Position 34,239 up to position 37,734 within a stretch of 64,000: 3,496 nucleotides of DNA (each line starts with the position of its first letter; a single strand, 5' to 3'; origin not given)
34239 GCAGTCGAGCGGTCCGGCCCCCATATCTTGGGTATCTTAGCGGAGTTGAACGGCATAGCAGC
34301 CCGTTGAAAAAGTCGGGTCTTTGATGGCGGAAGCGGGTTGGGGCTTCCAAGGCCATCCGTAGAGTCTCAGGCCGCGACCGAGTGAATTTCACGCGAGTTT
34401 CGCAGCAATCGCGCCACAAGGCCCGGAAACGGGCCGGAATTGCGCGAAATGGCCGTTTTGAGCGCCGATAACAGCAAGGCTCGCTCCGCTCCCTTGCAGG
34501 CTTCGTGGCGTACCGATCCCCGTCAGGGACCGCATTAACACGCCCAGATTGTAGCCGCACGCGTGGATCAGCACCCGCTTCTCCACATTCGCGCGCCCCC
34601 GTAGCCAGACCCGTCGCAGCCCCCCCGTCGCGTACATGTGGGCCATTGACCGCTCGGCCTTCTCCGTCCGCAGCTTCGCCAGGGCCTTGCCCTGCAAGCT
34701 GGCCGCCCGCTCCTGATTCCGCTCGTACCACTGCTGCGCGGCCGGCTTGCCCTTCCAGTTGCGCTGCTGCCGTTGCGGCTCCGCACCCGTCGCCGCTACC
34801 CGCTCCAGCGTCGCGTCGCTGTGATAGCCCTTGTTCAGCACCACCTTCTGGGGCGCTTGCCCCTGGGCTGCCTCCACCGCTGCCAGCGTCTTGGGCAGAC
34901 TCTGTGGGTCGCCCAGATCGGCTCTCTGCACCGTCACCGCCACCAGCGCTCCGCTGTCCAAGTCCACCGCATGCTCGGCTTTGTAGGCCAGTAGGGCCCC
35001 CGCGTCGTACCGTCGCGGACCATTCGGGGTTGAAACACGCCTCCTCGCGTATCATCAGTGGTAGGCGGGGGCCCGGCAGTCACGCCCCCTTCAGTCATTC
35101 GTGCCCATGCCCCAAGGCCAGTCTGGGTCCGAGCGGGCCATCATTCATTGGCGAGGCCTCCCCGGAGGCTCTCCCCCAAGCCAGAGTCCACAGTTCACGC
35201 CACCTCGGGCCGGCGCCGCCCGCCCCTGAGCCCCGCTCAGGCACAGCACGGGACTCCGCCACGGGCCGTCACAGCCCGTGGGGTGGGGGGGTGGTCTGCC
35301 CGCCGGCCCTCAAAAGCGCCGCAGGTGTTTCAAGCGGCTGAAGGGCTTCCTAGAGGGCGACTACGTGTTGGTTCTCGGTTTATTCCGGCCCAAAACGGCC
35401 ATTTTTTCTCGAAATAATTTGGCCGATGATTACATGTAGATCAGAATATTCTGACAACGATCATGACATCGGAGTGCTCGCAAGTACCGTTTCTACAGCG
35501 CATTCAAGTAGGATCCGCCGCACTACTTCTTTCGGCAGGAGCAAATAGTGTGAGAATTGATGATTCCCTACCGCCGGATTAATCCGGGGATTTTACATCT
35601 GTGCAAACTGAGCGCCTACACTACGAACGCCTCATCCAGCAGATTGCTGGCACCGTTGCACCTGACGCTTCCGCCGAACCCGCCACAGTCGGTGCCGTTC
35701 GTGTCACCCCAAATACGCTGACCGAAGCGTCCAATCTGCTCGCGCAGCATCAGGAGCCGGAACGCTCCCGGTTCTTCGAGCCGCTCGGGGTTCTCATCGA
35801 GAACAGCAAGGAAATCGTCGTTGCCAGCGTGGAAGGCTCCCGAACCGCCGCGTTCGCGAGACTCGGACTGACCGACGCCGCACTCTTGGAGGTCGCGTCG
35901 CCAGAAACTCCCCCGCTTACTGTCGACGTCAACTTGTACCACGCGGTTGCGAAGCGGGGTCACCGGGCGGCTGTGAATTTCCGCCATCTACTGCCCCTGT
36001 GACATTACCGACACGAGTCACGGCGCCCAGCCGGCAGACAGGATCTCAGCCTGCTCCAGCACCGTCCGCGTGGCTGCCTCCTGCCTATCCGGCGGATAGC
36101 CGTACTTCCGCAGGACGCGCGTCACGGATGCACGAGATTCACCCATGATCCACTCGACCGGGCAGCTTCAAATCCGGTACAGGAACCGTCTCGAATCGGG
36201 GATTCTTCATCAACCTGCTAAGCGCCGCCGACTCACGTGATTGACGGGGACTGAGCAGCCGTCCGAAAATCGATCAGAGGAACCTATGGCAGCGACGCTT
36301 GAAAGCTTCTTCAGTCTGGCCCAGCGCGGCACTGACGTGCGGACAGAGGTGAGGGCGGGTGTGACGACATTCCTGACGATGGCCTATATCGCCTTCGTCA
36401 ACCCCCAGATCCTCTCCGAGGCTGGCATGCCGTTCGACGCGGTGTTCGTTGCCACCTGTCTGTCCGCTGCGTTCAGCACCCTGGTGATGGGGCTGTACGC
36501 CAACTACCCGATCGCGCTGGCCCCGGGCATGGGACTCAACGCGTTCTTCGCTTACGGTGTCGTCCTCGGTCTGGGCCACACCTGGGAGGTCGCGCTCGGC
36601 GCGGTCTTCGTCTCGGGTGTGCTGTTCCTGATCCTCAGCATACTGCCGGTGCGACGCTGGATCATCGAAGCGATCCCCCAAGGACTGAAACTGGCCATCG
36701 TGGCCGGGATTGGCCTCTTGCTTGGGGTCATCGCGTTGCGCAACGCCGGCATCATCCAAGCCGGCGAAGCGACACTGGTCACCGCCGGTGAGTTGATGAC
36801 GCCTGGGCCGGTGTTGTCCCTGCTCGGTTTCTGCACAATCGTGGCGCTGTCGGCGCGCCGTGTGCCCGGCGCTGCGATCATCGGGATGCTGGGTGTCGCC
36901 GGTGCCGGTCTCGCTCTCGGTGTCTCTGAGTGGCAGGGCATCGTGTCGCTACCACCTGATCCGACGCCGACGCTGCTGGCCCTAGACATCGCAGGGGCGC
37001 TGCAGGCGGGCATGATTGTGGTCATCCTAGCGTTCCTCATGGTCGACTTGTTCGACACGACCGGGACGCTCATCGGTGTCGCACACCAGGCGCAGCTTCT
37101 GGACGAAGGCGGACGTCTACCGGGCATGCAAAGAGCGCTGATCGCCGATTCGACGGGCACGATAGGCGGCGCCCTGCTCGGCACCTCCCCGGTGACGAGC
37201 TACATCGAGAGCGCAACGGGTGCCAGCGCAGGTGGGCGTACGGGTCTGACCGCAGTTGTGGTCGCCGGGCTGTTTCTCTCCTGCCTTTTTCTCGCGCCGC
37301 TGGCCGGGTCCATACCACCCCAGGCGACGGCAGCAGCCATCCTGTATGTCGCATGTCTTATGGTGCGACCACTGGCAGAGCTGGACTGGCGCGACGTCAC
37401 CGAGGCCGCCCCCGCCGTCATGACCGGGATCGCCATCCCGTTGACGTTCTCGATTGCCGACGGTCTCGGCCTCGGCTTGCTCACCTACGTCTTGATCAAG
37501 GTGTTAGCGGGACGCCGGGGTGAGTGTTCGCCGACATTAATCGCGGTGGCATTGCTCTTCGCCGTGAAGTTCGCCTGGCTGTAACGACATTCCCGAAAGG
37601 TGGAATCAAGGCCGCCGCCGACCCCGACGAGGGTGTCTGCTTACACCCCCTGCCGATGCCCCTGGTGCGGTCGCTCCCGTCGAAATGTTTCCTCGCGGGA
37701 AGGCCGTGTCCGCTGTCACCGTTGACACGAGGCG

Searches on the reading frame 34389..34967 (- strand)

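Call 85: search_protein_families(library=pfam, proteins=[window:34389-34967:-], max_evalue=0.01)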
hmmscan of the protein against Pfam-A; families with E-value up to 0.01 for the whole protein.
window:34389-34967:- (192 aa): 2 families
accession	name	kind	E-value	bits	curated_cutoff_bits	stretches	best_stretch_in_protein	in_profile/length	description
PF13751.12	DDE_Tnp_1_6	-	4.5e-08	33.8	25.1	1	66-143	46-123/125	Transposase DDE domain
PF01609.27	DDE_Tnp_1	-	5.3e-06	26.8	23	1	1-141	42-200/200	Transposase DDE domain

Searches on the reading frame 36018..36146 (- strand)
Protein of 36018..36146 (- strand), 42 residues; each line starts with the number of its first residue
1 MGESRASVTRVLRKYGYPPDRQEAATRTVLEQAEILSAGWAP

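Call 85: search_protein_families(library=pfam, proteins=[window:36018-36146:-], max_evalue=0.01)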
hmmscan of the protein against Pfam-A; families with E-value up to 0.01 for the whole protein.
window:36018-36146:- (42 aa): 1 family
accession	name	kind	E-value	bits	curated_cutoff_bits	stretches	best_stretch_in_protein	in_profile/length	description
PF11867.13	T1RH-like_C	-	3.8e-10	40.1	26.8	1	5-37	295-327/329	Type I restriction enzyme HindI endonuclease subunit-like, C-terminal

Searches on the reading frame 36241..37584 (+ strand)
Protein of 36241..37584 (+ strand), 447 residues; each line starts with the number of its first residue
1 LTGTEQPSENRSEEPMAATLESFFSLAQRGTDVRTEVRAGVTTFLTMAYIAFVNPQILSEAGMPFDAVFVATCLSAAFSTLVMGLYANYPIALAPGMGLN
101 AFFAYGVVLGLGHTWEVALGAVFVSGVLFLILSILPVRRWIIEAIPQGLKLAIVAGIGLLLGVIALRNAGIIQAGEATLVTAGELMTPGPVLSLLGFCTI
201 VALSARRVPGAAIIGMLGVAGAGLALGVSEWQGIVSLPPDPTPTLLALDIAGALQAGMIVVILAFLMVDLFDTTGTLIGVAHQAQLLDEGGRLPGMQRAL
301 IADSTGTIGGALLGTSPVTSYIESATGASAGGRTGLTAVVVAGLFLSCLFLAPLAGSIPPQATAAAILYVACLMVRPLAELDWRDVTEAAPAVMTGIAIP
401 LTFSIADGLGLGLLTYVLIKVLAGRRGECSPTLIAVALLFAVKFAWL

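Call 85: search_protein_families(library=pfam, proteins=[window:36241-37584:+], max_evalue=0.01)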
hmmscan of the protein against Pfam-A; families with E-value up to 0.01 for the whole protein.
window:36241-37584:+ (447 aa): 2 families
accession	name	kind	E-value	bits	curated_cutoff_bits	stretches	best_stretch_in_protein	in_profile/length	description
PF00860.26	Xan_ur_permease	-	3.5e-49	168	27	1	36-406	3-384/389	Permease family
PF00916.26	Sulfate_transp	-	0.00025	20.4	23.2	1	299-375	279-357/380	Sulfate permease family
